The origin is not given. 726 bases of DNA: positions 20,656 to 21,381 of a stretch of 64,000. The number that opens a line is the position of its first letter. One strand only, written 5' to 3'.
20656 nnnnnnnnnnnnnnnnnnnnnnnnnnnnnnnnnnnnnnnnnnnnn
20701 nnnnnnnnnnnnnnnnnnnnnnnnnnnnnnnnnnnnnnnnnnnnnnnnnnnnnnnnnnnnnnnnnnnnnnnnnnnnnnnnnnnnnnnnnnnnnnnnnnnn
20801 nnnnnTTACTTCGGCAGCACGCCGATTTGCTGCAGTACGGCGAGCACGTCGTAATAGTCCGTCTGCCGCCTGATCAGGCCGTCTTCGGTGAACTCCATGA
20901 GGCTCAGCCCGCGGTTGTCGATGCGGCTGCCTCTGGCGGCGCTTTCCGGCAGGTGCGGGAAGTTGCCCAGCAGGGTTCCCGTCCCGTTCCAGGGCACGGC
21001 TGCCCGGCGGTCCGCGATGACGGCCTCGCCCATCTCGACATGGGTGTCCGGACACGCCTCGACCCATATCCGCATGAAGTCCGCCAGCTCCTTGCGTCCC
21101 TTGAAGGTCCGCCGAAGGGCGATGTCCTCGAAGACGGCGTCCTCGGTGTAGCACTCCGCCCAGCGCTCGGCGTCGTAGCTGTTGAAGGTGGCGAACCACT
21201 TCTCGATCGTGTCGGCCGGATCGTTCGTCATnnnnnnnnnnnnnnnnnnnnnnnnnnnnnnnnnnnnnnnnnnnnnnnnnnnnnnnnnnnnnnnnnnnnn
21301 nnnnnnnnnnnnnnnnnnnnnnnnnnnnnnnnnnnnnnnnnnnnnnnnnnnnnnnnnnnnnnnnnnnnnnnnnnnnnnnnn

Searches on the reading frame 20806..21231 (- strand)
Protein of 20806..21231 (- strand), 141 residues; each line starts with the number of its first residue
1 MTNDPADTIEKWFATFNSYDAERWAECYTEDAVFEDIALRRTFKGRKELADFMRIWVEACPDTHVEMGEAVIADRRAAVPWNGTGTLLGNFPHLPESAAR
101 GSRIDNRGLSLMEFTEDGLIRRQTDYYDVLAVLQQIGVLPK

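Call 20: search_protein_families(library=pfam, proteins=[window:20806-21231:-])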
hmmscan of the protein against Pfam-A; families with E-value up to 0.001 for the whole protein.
window:20806-21231:- (141 aa): 4 families
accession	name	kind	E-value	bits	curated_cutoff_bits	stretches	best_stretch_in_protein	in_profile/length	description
PF12680.13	SnoaL_2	-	1.1e-19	71.3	27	1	9-122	1-101/102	SnoaL-like domain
PF07366.18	SnoaL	-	4e-14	53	28.4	1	11-136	6-126/126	SnoaL-like polyketide cyclase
PF13577.12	SnoaL_4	-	2.9e-05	24.5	24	1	8-89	12-95/126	SnoaL-like domain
PF02136.26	NTF2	-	0.00082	20.3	21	0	9-54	6-50/116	Nuclear transport factor 2 (NTF2) domain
